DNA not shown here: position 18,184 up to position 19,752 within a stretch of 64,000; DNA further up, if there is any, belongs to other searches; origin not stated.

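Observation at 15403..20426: MtnK-family kinase + nucleotidyltransferase + IMPase-family phosphatase operon feeding a GT2-GT4 fusion: a possible salvage-to-glycan activation route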

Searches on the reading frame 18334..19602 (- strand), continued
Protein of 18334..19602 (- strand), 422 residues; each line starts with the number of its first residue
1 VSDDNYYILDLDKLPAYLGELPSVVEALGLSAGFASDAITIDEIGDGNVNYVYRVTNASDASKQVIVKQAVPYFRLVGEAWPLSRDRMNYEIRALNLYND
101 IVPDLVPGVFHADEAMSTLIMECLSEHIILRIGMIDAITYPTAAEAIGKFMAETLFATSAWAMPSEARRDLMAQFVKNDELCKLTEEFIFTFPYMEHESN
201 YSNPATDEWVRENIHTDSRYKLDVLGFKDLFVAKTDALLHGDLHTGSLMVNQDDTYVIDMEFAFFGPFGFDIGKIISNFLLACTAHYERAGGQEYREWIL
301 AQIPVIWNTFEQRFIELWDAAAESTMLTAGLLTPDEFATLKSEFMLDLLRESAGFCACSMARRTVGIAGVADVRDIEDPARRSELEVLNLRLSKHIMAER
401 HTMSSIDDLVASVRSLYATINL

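Call 36: find_encoding_contigs(protein=P0111, flank=8000, max_places=2)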
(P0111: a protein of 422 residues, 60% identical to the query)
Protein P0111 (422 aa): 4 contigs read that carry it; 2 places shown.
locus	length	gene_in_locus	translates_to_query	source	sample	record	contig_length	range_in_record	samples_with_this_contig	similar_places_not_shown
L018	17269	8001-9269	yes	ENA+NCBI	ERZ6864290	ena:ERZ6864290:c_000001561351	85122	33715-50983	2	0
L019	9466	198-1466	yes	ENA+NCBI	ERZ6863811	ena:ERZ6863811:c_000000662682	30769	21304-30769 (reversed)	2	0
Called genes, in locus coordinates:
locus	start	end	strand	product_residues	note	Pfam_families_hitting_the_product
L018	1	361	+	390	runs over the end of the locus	PF02350:Epimerase_2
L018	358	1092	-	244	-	PF03656:Pam16, PF00226:DnaJ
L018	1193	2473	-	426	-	PF01408:GFO_IDH_MocA (weak), PF03447:NAD_binding_3 (weak), PF21135:DRL_cat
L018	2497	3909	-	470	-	PF03721:UDPG_MGDP_dh_N, PF00984:UDPG_MGDP_dh, PF03720:UDPG_MGDP_dh_C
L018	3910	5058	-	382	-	PF01073:3Beta_HSD, PF01370:Epimerase, PF07993:NAD_binding_4 (faint), PF16363:GDP_Man_Dehyd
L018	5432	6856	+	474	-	PF00483:NTP_transferase, PF12804:NTP_transf_3, PF22640:ManC_GMP_beta-helix, PF01050:MannoseP_isomer, PF07883:Cupin_2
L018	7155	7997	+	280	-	PF00459:Inositol_P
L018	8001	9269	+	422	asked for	PF01636:APH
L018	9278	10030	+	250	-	PF00483:NTP_transferase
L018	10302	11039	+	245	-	PF05050:Methyltransf_21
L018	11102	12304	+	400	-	PF04577:Glyco_transf_61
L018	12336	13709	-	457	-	PF04932:Wzy_C (weak)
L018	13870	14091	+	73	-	-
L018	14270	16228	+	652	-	PF05887:Trypan_PARP (faint), PF21294:Polysacc_lyase_14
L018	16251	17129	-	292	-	PF21294:Polysacc_lyase_14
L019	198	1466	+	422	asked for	PF01636:APH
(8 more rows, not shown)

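Call 37: find_encoding_contigs(protein=P0097, flank=8000, max_places=2)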
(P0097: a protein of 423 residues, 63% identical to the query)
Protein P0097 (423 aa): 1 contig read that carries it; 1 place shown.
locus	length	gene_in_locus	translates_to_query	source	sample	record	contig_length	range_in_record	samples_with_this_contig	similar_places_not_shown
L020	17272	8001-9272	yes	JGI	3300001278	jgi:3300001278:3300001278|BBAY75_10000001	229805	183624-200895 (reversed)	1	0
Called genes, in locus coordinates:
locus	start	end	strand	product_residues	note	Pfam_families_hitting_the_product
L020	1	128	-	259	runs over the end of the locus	PF01261:AP_endonuc_2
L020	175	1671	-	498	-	PF07394:DUF1501 (weak)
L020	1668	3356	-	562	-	-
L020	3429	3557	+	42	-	-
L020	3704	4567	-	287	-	PF00892:EamA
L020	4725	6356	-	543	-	PF00743:FMO-like, PF01266:DAO (faint), PF07992:Pyr_redox_2, PF13450:NAD_binding_8, PF13738:Pyr_redox_3, PF13434:Lys_Orn_oxgnase (weak)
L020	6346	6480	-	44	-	PF13561:adh_short_C2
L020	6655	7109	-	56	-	-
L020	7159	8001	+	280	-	PF00459:Inositol_P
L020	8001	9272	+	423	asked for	PF01636:APH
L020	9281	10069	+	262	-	PF00483:NTP_transferase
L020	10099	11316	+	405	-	PF04577:Glyco_transf_61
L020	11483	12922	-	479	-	PF14684:Tricorn_C1, PF03572:Peptidase_S41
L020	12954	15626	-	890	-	PF10282:Lactonase (faint), PF03150:CCP_MauG (faint)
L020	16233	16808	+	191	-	PF13671:AAA_33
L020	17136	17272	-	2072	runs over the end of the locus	PF00109:ketoacyl-synt, PF02801:Ketoacyl-synt_C, PF16197:KAsynt_C_assoc, PF22621:CurL-like_PKS_C, PF00698:Acyl_transf_1, PF21089:PKS_DH_N, PF14765:PS-DH, PF22953:SpnB_Rossmann, +8 more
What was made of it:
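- In L020 the triad plus GT61 stands alone beside an FMO and a PKS (call 37).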

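Call 41: find_related_loci(query=A2, collection=metagenome_contigs, flank=6000)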
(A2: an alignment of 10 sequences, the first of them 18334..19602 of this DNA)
Query A2 (422 aa) in metagenome_contigs; peptide patterns used: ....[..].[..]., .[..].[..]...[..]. (x = any residue, [..] = any of these).
600 stretches matched a pattern (row limit reached: there are more); 550 encode a relative of the query (tblastn E <= 1e-3); the best 80 are kept; 80 distinct loci.
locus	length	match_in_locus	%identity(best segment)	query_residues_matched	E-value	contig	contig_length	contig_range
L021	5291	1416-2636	57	6-417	2e-169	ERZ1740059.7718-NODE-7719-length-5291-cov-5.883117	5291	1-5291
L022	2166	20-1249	55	6-420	1e-172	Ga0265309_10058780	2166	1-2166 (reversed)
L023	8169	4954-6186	56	6-421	2e-160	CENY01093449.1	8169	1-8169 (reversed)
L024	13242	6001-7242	51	5-422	7e-153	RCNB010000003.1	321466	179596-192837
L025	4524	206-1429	52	5-417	9e-143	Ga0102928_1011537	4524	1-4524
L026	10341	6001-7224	59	5-417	5e-167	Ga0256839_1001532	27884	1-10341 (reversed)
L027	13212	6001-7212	46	5-415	2e-127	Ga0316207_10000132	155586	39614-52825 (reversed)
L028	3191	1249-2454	46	5-414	3e-127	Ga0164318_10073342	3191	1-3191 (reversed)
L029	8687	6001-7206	46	5-414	1e-122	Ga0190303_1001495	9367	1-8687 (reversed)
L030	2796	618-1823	46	5-414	6e-128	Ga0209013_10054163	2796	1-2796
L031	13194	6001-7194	47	5-410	6e-122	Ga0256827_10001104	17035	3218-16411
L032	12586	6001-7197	44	6-414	7e-121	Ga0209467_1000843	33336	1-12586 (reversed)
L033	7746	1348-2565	45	5-418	3e-120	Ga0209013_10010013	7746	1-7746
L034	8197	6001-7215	45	5-416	5e-120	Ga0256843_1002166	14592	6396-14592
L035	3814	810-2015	45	6-414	5e-121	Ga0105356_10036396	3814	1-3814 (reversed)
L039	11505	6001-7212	45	5-416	4e-117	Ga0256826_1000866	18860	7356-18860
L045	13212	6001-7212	39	6-415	3e-104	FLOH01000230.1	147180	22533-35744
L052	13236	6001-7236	38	6-416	6e-96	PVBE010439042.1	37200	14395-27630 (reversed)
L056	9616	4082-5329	38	2-416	7e-94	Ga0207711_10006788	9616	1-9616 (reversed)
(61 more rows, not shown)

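Call 45: search_protein_families(library=ncbifam, proteins=[L027:7218-8294:+, L027:8298-10265:+, L033:2561-3625:+, L033:3622-4230:+, L039:7284-8372:+, L039:8369-8974:+, L045:7211-8281:+, L045:8286-10247:+, L052:7314-8378:+, L056:5442-6512:+], max_evalue=1e-20)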
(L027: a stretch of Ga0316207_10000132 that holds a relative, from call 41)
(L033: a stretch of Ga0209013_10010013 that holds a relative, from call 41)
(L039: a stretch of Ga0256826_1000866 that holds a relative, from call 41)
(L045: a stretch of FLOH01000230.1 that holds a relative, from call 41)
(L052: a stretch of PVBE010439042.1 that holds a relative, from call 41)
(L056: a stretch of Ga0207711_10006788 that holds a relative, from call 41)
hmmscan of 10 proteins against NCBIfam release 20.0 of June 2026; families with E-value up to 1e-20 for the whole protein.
L027:7218-8294:+ (358 aa): 7 families
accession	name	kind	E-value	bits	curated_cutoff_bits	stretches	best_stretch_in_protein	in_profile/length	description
NF004326.0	PRK05720.1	subfamily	1.5e-129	431.9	271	1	5-355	10-353/358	s-methyl-5-thioribose-1-phosphate isomerase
TIGR00512.1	salvage_mtnA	equivalog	1.1e-122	409.2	279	1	6-344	1-334/335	S-methyl-5-thioribose-1-phosphate isomerase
TIGR00524.1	eIF-2B_rel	subfamily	1.2e-88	297.2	185.85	1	34-343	2-301/303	S-methyl-5-thioribose-1-phosphate isomerase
NF004700.0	PRK06036.1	equivalog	6.4e-84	281.9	528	1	8-344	5-329/339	S-methyl-5-thioribose-1-phosphate isomerase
NF004436.0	PRK05772.1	equivalog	2.3e-77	260.7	521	1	8-344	19-350/363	S-methyl-5-thioribose-1-phosphate isomerase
TIGR00511.1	ribulose_e2b2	equivalog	1.2e-43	149.5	314.1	1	36-343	2-286/301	ribose 1,5-bisphosphate isomerase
NF006210.0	PRK08335.1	equivalog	4.5e-24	85.2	339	1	35-342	5-268/275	translation initiation factor IF-2B subunit alpha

L027:8298-10265:+ (655 aa): 92 families (the best 25 are shown)
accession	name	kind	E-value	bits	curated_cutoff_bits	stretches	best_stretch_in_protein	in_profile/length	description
NF006196.0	PRK08324.2-4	equivalog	7.7e-290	962.9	831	1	1-655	1-657/657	bifunctional aldolase/short-chain dehydrogenase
NF006195.0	PRK08324.2-3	equivalog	3.5e-193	643.5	931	1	7-651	16-672/678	bifunctional aldolase/short-chain dehydrogenase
NF006192.0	PRK08324.1-6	equivalog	4.6e-174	580.5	639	1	3-650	3-678/685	bifunctional aldolase/short-chain dehydrogenase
NF006197.0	PRK08324.2-5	equivalog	9.9e-172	572.4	627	1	1-485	1-482/583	bifunctional aldolase/short-chain dehydrogenase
NF006194.0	PRK08324.2-2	equivalog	2.2e-149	499.3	686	1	1-651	1-697/703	bifunctional aldolase/short-chain dehydrogenase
NF006190.0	PRK08324.1-4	equivalog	3.4e-139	465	1014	1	3-651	4-683/689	bifunctional aldolase/short-chain dehydrogenase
TIGR02632.1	RhaD_aldol-ADH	equivalog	1.1e-126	423.9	567.75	1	21-651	4-670/676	bifunctional rhamnulose-1-phosphate aldolase/short-chain dehydrogenase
NF006189.0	PRK08324.1-3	equivalog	1.1e-122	410.7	634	1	3-651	12-695/701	bifunctional rhamnulose-1-phosphate aldolase/short-chain dehydrogenase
NF006193.0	PRK08324.2-1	subfamily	1.1e-121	407.2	1213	1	1-650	1-698/705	bifunctional aldolase/short-chain dehydrogenase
NF006191.0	PRK08324.1-5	equivalog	1.1e-105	354.5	1240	1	4-651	14-700/706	bifunctional aldolase/short-chain dehydrogenase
NF006188.0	PRK08324.1-1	equivalog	4.1e-90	303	1152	1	21-650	10-672/679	bifunctional aldolase/short-chain dehydrogenase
NF004203.0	PRK05653.2-4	subfamily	1.8e-42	145.5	313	1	406-651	4-256/260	3-oxoacyl-ACP reductase FabG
TIGR03971.1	SDR_subfam_1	subfamily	1.6e-39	135.9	300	1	450-651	63-268/271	mycofactocin-coupled SDR family oxidoreductase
NF009093.0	PRK12429.1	subfamily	4.4e-38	131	258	1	406-650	3-255/259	3-hydroxybutyrate dehydrogenase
NF005559.1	PRK07231.1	subfamily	9.1e-38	130.2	215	1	406-650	2-246/249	glucose 1-dehydrogenase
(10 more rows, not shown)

L033:2561-3625:+ (354 aa): 7 families
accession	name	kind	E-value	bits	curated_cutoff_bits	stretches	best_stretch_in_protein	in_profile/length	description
NF004326.0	PRK05720.1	subfamily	4.8e-125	417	271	1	6-352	11-350/358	s-methyl-5-thioribose-1-phosphate isomerase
TIGR00512.1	salvage_mtnA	equivalog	2e-117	391.9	279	1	10-344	5-334/335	S-methyl-5-thioribose-1-phosphate isomerase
TIGR00524.1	eIF-2B_rel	subfamily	3.5e-84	282.5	185.85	1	36-344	4-302/303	S-methyl-5-thioribose-1-phosphate isomerase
NF004700.0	PRK06036.1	equivalog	4.2e-78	262.8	528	1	9-344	6-329/339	S-methyl-5-thioribose-1-phosphate isomerase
NF004436.0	PRK05772.1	equivalog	1.3e-65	222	521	1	3-345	14-351/363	S-methyl-5-thioribose-1-phosphate isomerase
TIGR00511.1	ribulose_e2b2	equivalog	2.3e-40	138.7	314.1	1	38-344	4-287/301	ribose 1,5-bisphosphate isomerase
NF006210.0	PRK08335.1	equivalog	7.9e-24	84.4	339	1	43-343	13-269/275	translation initiation factor IF-2B subunit alpha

L033:3622-4230:+ (202 aa): 0 families

L039:7284-8372:+ (362 aa): 6 families
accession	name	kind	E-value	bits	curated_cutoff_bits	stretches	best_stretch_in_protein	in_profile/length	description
NF004326.0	PRK05720.1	subfamily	2.7e-127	424.4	271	1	6-359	12-353/358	s-methyl-5-thioribose-1-phosphate isomerase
TIGR00512.1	salvage_mtnA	equivalog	3.2e-119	397.8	279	1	7-348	2-334/335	S-methyl-5-thioribose-1-phosphate isomerase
TIGR00524.1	eIF-2B_rel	subfamily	4.9e-91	305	185.85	1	34-347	2-301/303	S-methyl-5-thioribose-1-phosphate isomerase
NF004700.0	PRK06036.1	equivalog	3.3e-83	279.6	528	1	9-348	6-329/339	S-methyl-5-thioribose-1-phosphate isomerase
NF004436.0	PRK05772.1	equivalog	1.8e-77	261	521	1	9-348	21-350/363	S-methyl-5-thioribose-1-phosphate isomerase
TIGR00511.1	ribulose_e2b2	equivalog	2.4e-41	141.9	314.1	1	37-348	3-287/301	ribose 1,5-bisphosphate isomerase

L039:8369-8974:+ (201 aa): 0 families

L045:7211-8281:+ (356 aa): 7 families
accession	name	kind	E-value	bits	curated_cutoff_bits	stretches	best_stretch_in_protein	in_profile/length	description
NF004326.0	PRK05720.1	subfamily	1.2e-130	435.4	271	1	7-353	13-351/358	s-methyl-5-thioribose-1-phosphate isomerase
TIGR00512.1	salvage_mtnA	equivalog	4.1e-125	417.2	279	1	7-344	2-334/335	S-methyl-5-thioribose-1-phosphate isomerase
TIGR00524.1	eIF-2B_rel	subfamily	4.6e-90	301.8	185.85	1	34-344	2-302/303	S-methyl-5-thioribose-1-phosphate isomerase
NF004700.0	PRK06036.1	equivalog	1.1e-82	277.9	528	1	9-348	6-333/339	S-methyl-5-thioribose-1-phosphate isomerase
NF004436.0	PRK05772.1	equivalog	4.1e-74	250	521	1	12-349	22-355/363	S-methyl-5-thioribose-1-phosphate isomerase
TIGR00511.1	ribulose_e2b2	equivalog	3.4e-43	148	314.1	1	37-343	3-286/301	ribose 1,5-bisphosphate isomerase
NF006210.0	PRK08335.1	equivalog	1.9e-21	76.5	339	0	36-342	6-268/275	translation initiation factor IF-2B subunit alpha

L045:8286-10247:+ (653 aa): 100 families (the best 25 are shown)
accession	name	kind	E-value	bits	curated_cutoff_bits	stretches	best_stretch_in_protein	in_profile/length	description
NF006196.0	PRK08324.2-4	equivalog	0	1017.8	831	1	1-653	1-657/657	bifunctional aldolase/short-chain dehydrogenase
NF006197.0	PRK08324.2-5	equivalog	1.3e-189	631.4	627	1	1-448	1-463/583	bifunctional aldolase/short-chain dehydrogenase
NF006195.0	PRK08324.2-3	equivalog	1.3e-185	618.5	931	1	3-649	12-672/678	bifunctional aldolase/short-chain dehydrogenase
NF006192.0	PRK08324.1-6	equivalog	6.6e-165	550.3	639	1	10-648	19-678/685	bifunctional aldolase/short-chain dehydrogenase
NF006194.0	PRK08324.2-2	equivalog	1.8e-145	486.4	686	1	1-649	1-697/703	bifunctional aldolase/short-chain dehydrogenase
NF006190.0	PRK08324.1-4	equivalog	1.7e-139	466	1014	1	2-649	3-683/689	bifunctional aldolase/short-chain dehydrogenase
TIGR02632.1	RhaD_aldol-ADH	equivalog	1.5e-129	433.4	567.75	1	21-649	5-670/676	bifunctional rhamnulose-1-phosphate aldolase/short-chain dehydrogenase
NF006189.0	PRK08324.1-3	equivalog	1.4e-123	413.7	634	1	2-649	11-695/701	bifunctional rhamnulose-1-phosphate aldolase/short-chain dehydrogenase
NF006193.0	PRK08324.2-1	subfamily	7.7e-122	407.7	1213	1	6-648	16-698/705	bifunctional aldolase/short-chain dehydrogenase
NF006191.0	PRK08324.1-5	equivalog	2.1e-100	337.1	1240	1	3-649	13-700/706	bifunctional aldolase/short-chain dehydrogenase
NF006188.0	PRK08324.1-1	equivalog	3.9e-91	306.3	1152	1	21-648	11-672/679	bifunctional aldolase/short-chain dehydrogenase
NF004203.0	PRK05653.2-4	subfamily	1.6e-44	152.2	313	1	404-649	4-256/260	3-oxoacyl-ACP reductase FabG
TIGR03971.1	SDR_subfam_1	subfamily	1.7e-40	139.1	300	1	404-649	1-268/271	mycofactocin-coupled SDR family oxidoreductase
NF005559.1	PRK07231.1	subfamily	2.2e-37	128.9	215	1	404-648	2-246/249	glucose 1-dehydrogenase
NF009093.0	PRK12429.1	subfamily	3e-37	128.3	258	1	404-648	3-255/259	3-hydroxybutyrate dehydrogenase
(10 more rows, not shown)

L052:7314-8378:+ (354 aa): 7 families
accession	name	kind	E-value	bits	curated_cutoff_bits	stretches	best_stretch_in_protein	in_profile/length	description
NF004326.0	PRK05720.1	subfamily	2e-139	464.3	271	1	13-352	11-351/358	s-methyl-5-thioribose-1-phosphate isomerase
TIGR00512.1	salvage_mtnA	equivalog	2.4e-130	434.4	279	1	13-342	1-334/335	S-methyl-5-thioribose-1-phosphate isomerase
TIGR00524.1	eIF-2B_rel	subfamily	8.3e-112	373.2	185.85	1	41-342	3-302/303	S-methyl-5-thioribose-1-phosphate isomerase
NF004700.0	PRK06036.1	equivalog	6.5e-103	344.3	528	1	14-347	3-334/339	S-methyl-5-thioribose-1-phosphate isomerase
NF004436.0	PRK05772.1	equivalog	1e-93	314.5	521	1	14-349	18-357/363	S-methyl-5-thioribose-1-phosphate isomerase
TIGR00511.1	ribulose_e2b2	equivalog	1e-57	195.7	314.1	1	42-341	2-286/301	ribose 1,5-bisphosphate isomerase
NF006210.0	PRK08335.1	equivalog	3.2e-21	75.8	339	1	40-344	4-272/275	translation initiation factor IF-2B subunit alpha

L056:5442-6512:+ (356 aa): 7 families
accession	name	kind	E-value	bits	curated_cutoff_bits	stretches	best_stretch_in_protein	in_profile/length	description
NF004326.0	PRK05720.1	subfamily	1.2e-142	474.9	271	1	11-353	10-353/358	s-methyl-5-thioribose-1-phosphate isomerase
TIGR00512.1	salvage_mtnA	equivalog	7.5e-133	442.6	279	1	13-341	2-334/335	S-methyl-5-thioribose-1-phosphate isomerase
TIGR00524.1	eIF-2B_rel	subfamily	2.2e-109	365.2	185.85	1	39-341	2-302/303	S-methyl-5-thioribose-1-phosphate isomerase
NF004700.0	PRK06036.1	equivalog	5.1e-101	338.1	528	1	13-347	3-335/339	S-methyl-5-thioribose-1-phosphate isomerase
NF004436.0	PRK05772.1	equivalog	4.9e-97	325.4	521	1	14-351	19-360/363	S-methyl-5-thioribose-1-phosphate isomerase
TIGR00511.1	ribulose_e2b2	equivalog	2.7e-58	197.6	314.1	1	43-340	4-286/301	ribose 1,5-bisphosphate isomerase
NF006210.0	PRK08335.1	equivalog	4.5e-21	75.3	339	1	43-343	8-272/275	translation initiation factor IF-2B subunit alpha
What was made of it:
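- On MtnK (S-methyl-5-thioribose kinase, TIGR01767): MtnA identity was confirmed in call 45.
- Those MtnA proteins pass TIGR00512 at 392-443 bits against a cut-off of 279 (call 45).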

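Call 60: search_protein_families(library=pfam, alignment_id=A4, max_evalue=0.00001)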
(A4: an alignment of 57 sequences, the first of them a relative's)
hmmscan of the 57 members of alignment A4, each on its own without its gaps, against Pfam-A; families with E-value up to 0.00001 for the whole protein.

A. member 1, L003:2906-4033:+ (375 aa): 2 families
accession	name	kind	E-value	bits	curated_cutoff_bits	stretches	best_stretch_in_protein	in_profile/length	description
PF14559.12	TPR_19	-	2.9e-07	31.2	25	0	305-354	3-48/68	Tetratricopeptide repeat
PF13428.12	TPR_14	-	4.1e-06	27.4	23.5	0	335-356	5-26/44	Tetratricopeptide repeat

B. families by the number of members that match (of 57 scanned): 78 families (the first 25 are shown)
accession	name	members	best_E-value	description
PF00535.33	Glycos_transf_2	5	1.2e-27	Glycosyl transferase family 2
PF12146.15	Hydrolase_4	5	8.7e-13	Serine aminopeptidase, S33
PF04577.19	Glyco_transf_61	4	2.7e-27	Glycosyltransferase 61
PF00534.26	Glycos_transf_1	4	2.7e-11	Glycosyl transferases group 1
PF00326.27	Peptidase_S9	3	4.4e-49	Prolyl oligopeptidase family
PF20434.5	BD-FAE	3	5.8e-15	BD-FAE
PF13692.12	Glyco_trans_1_4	3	7.3e-11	Glycosyl transferases group 1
PF01738.24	DLH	3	1.7e-10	Dienelactone hydrolase family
PF13439.12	Glyco_transf_4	3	2.2e-10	Glycosyltransferase Family 4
PF13641.12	Glyco_tranf_2_3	3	2e-09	Glycosyltransferase like family 2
PF10111.15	Glyco_tranf_2_2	3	1.8e-06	Glycosyltransferase like family 2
PF18922.5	DUF5672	2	5.4e-49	Protein of unknown function (DUF5672)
PF00483.29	NTP_transferase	2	2.5e-45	Nucleotidyl transferase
PF01370.27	Epimerase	2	3.5e-42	NAD dependent epimerase/dehydratase family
PF00561.26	Abhydrolase_1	2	7.8e-28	alpha/beta hydrolase fold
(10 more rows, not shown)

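Call 63: list_cluster_members(proteins=[window:18334-19602:-, window:17569-18318:-, window:19599-20426:-])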
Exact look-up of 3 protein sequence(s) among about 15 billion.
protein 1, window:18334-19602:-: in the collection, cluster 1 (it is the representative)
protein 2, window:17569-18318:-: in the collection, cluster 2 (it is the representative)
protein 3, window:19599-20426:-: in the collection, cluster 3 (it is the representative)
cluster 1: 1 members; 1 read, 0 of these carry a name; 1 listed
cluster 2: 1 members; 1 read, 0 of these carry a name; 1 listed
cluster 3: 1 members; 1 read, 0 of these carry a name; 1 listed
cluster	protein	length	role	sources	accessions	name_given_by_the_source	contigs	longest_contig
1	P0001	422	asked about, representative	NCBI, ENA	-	-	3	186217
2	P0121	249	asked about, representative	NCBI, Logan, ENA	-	-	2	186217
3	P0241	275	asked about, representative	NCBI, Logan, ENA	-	-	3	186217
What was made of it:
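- Tried and rejected: They carry no names for the three window proteins (call 63).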
